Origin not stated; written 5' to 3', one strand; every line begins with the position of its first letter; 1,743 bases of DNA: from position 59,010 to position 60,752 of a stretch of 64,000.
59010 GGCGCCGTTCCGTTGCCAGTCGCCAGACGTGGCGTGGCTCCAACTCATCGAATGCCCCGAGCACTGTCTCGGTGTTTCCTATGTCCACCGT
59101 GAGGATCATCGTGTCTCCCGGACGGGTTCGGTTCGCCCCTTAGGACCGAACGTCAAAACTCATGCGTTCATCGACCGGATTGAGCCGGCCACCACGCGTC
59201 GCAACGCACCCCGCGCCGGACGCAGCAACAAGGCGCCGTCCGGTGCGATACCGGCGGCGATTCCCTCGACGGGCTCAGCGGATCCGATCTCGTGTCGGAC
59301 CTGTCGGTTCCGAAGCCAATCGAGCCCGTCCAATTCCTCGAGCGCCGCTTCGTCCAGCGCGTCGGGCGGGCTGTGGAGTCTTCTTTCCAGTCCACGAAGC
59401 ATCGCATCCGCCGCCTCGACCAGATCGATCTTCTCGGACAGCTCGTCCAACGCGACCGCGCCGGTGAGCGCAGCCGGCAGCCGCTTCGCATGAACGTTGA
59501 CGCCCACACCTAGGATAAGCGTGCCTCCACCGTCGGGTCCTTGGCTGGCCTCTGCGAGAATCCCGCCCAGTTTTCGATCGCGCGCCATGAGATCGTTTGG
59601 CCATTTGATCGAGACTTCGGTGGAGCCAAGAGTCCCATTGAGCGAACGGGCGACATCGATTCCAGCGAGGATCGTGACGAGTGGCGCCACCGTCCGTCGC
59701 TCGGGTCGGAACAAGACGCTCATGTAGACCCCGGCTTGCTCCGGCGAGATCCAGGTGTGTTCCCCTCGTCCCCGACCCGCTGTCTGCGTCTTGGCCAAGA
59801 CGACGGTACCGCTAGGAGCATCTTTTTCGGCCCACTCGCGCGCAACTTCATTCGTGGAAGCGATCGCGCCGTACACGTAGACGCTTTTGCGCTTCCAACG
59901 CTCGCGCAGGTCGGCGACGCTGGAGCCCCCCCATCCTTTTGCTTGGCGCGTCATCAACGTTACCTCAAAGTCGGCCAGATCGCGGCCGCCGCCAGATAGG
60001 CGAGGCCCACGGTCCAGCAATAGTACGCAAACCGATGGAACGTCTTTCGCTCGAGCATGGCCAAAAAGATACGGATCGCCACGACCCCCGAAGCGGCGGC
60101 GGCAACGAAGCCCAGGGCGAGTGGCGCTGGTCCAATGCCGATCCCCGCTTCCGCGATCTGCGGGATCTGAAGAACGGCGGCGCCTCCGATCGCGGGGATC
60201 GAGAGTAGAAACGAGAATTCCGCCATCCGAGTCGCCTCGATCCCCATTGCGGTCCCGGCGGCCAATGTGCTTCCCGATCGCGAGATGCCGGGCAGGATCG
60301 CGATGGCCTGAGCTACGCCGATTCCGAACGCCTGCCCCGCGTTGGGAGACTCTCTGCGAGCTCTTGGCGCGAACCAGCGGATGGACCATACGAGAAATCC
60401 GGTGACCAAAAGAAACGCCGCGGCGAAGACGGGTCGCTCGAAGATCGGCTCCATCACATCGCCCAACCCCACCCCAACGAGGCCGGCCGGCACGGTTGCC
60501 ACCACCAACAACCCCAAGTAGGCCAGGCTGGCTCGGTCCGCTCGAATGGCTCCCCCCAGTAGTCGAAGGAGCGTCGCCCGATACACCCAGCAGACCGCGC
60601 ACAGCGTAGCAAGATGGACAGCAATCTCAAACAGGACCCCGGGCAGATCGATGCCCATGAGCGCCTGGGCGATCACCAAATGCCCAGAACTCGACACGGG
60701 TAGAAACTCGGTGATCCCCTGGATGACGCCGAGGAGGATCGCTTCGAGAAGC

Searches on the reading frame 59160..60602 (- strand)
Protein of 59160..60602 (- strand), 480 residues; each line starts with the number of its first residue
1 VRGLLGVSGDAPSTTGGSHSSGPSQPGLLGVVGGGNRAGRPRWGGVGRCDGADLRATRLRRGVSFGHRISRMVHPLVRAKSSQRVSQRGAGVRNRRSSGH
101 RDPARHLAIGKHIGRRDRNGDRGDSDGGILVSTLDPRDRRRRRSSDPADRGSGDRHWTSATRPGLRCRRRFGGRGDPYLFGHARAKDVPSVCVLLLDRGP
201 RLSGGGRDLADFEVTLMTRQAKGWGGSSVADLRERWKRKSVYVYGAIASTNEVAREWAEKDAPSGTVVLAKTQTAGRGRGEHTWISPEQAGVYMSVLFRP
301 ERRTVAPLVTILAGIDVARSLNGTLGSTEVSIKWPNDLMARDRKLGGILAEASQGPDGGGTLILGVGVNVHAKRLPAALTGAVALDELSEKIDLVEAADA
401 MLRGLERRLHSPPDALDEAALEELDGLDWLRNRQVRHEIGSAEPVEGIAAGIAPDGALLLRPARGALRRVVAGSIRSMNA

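Call 91: search_protein_families(library=pfam, proteins=[window:59160-60602:-], max_evalue=0.00001)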
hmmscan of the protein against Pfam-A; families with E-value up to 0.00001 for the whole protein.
window:59160-60602:- (480 aa): 2 families
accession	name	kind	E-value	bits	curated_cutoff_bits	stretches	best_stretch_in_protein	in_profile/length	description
PF03099.24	BPL_LplA_LipB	-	3.9e-21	75.8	21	1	247-354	5-119/133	Biotin/lipoate A/B protein ligase family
PF02237.23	BPL_C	-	7.9e-06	26.1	21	0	432-475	3-45/48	Biotin protein ligase C terminal domain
